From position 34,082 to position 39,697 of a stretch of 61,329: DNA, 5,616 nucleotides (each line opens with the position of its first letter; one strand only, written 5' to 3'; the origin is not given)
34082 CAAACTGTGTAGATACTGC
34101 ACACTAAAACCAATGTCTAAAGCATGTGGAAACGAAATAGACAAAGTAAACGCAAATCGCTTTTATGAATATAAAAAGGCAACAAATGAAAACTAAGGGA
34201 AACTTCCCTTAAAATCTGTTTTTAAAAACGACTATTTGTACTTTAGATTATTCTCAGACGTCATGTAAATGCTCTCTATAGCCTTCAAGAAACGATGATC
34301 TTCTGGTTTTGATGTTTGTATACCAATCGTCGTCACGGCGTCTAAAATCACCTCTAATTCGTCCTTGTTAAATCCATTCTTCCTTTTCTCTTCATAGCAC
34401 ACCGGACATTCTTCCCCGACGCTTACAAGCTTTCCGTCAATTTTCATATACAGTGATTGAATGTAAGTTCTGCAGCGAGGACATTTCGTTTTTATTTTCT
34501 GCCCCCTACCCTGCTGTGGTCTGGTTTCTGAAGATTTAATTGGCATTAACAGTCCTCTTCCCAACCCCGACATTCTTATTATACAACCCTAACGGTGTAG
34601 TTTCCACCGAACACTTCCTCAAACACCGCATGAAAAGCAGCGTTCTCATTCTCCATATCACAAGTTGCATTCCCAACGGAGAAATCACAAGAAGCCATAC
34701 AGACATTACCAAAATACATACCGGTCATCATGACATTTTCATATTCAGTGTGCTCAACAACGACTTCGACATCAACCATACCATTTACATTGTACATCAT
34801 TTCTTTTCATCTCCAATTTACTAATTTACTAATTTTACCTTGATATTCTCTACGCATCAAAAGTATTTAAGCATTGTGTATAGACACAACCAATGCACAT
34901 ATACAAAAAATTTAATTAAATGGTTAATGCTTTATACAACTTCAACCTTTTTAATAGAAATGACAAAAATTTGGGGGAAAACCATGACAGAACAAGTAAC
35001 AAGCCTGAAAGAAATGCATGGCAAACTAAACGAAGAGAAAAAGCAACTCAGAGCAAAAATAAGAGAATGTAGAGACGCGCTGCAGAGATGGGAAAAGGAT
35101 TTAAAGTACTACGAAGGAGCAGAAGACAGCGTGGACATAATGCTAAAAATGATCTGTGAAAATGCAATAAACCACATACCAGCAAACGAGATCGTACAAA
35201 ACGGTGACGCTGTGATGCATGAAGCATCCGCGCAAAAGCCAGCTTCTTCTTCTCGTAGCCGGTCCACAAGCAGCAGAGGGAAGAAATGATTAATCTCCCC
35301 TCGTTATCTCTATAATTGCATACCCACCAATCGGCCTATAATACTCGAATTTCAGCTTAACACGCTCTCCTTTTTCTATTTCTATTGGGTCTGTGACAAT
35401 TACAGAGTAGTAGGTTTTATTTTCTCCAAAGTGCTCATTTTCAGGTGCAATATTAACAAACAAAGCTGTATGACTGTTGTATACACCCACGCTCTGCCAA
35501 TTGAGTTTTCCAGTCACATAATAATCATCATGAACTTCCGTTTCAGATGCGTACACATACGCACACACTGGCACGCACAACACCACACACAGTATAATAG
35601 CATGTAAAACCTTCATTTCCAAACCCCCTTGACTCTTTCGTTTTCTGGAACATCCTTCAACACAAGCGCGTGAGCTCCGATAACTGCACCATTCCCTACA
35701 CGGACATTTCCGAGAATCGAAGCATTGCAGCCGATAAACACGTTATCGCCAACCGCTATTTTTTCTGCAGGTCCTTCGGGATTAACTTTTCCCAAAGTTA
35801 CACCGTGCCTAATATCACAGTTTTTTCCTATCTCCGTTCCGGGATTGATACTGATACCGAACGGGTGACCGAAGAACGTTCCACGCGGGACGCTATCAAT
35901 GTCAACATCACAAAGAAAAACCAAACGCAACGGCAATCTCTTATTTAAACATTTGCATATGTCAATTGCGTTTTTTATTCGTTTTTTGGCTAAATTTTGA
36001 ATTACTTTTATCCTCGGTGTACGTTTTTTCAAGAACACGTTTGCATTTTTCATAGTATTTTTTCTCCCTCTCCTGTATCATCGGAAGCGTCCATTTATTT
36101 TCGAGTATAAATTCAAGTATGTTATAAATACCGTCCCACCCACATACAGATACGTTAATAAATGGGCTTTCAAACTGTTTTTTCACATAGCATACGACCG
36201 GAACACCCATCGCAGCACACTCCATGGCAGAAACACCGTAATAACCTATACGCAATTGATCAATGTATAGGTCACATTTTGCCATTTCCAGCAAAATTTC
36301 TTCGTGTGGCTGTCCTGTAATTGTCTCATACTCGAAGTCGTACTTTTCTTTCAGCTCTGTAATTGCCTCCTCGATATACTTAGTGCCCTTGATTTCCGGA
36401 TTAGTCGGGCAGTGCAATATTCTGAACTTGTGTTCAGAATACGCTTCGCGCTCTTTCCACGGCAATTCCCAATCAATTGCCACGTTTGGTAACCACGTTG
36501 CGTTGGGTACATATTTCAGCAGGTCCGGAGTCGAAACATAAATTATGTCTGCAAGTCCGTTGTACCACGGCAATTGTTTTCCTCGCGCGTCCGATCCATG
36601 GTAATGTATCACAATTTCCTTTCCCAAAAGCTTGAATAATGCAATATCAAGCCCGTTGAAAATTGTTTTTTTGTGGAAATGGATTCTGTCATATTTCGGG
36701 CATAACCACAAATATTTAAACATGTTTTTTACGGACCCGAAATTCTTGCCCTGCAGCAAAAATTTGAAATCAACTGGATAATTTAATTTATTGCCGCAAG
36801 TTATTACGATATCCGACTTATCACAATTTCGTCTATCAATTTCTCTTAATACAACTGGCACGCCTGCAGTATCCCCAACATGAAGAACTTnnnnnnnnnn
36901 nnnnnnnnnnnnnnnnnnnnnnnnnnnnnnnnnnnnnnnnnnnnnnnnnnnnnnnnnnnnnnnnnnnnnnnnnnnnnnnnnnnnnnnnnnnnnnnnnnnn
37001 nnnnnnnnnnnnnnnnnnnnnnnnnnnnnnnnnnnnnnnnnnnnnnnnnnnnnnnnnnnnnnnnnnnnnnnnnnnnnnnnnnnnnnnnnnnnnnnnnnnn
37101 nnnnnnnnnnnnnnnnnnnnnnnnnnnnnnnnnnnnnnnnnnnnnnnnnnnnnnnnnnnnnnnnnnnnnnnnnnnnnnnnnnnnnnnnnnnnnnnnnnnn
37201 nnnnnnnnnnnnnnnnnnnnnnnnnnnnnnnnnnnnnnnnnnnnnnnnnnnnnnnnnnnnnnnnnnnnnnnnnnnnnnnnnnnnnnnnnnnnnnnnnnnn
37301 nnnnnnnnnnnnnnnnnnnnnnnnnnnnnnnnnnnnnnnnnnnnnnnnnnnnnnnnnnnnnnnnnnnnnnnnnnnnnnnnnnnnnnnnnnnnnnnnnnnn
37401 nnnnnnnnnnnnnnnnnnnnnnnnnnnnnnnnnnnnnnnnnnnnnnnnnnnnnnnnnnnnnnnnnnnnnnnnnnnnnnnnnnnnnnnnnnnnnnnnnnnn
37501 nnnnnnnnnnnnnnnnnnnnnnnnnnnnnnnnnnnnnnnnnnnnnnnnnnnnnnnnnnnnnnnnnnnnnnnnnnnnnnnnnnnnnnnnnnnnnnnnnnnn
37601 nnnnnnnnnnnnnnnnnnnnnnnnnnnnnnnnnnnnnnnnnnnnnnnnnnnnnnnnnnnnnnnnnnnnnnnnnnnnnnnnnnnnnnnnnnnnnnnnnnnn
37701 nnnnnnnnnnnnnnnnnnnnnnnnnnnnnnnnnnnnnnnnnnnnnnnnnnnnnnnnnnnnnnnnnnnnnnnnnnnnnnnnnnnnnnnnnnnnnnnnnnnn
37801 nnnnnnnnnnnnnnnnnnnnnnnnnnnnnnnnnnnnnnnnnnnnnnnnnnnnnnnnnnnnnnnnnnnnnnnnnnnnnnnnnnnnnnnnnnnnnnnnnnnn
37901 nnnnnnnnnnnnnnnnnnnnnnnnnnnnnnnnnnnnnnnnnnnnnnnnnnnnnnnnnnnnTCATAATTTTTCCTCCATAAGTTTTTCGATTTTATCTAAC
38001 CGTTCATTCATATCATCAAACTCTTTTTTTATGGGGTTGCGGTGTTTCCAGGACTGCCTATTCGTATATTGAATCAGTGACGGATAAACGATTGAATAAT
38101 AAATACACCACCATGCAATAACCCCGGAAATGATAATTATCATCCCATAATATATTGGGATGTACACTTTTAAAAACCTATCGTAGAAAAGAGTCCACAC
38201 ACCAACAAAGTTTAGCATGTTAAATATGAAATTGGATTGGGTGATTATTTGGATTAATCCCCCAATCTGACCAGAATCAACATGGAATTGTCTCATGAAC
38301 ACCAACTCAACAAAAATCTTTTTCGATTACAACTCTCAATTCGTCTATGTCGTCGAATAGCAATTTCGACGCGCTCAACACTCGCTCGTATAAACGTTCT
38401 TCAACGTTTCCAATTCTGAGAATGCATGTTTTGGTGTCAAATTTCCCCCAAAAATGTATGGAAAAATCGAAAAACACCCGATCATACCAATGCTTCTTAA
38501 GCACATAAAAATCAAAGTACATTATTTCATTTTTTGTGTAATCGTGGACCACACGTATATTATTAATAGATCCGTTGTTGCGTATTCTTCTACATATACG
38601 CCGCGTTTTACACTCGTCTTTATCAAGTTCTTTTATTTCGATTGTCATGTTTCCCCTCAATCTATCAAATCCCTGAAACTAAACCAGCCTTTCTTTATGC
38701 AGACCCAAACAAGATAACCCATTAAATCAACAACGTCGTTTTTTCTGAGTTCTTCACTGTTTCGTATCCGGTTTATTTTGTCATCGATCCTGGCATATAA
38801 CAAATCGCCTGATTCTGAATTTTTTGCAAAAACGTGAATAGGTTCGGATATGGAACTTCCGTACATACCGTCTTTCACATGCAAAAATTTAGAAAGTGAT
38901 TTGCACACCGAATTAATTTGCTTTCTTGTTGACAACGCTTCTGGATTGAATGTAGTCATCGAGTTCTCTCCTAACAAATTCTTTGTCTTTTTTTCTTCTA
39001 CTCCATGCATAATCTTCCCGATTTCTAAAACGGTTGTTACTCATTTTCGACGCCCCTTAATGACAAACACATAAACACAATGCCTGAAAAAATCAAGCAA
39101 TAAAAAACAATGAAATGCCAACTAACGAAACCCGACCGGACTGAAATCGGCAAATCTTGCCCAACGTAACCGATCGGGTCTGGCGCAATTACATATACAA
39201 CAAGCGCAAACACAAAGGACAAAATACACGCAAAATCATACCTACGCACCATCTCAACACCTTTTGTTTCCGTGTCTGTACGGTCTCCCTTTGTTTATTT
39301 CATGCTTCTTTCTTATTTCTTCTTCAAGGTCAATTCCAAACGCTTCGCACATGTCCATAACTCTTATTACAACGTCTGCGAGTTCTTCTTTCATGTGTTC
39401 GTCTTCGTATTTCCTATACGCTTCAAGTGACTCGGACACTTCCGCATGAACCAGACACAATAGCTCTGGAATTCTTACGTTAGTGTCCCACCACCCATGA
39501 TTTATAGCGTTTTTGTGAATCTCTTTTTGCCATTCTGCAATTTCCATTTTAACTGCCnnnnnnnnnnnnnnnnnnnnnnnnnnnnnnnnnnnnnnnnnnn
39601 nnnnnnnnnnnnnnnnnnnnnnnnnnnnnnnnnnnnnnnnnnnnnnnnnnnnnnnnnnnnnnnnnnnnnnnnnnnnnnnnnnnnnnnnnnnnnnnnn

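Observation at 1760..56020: Highly over-represented, transcription-co-oriented dispersed motif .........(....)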

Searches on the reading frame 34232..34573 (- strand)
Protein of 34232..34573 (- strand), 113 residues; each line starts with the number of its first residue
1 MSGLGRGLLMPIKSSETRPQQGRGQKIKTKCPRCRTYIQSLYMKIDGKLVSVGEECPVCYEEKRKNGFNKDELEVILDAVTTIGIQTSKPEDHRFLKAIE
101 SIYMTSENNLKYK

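Call 42: search_protein_families(library=pfam, proteins=[window:34232-34573:-], max_evalue=0.01)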
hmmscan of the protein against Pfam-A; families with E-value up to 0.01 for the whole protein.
window:34232-34573:- (113 aa): 1 family
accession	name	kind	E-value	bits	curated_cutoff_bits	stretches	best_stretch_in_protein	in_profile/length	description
PF06827.20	zf-FPG_IleRS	-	0.0016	18.7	21.3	0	30-40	3-13/30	Zinc finger found in FPG and IleRS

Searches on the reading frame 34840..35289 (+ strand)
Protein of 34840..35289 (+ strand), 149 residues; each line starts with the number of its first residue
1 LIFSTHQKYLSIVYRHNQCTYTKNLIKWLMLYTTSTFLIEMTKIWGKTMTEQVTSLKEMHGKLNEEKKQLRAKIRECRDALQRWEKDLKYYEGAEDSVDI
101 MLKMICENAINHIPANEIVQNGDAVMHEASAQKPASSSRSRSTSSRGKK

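Call 42: search_protein_families(library=pfam, proteins=[window:34840-35289:+], max_evalue=0.01)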
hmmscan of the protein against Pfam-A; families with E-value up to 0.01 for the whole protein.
window:34840-35289:+ (149 aa): 1 family
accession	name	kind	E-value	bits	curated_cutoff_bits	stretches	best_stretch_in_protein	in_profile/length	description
PF04518.17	Effector_1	-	0.0078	15.8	23.8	1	19-88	144-216/371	Effector from type III secretion system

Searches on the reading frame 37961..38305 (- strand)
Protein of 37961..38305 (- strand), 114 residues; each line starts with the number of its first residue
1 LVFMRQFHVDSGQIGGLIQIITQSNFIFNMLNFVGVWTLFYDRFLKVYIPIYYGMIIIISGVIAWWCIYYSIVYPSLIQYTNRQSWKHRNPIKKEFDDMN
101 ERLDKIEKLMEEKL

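Call 75: search_protein_families(library=pfam, proteins=[window:37961-38305:-], max_evalue=0.05)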
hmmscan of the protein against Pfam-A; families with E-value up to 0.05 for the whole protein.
window:37961-38305:- (114 aa): 1 family
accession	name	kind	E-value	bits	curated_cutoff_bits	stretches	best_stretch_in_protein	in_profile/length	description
PF21744.3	BAHCC1-like_Tudor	-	0.032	14.6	28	1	62-102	13-54/69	BAHCC1-like, Tudor domain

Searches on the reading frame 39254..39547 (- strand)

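Call 75: search_protein_families(library=pfam, proteins=[window:39254-39547:-], max_evalue=0.05)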
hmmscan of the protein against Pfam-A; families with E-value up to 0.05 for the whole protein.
window:39254-39547:- (97 aa): 3 families
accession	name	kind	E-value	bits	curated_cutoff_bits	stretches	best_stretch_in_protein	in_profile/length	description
PF12643.12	MazG-like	-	5.8e-07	30.1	27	1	33-87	15-68/85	MazG-like family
PF03819.22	MazG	-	6.9e-06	26.7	22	1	33-80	10-61/74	MazG nucleotide pyrophosphohydrolase domain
PF01503.22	PRA-PH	-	0.00067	20.5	21.3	1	30-82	31-83/86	Phosphoribosyl-ATP pyrophosphohydrolase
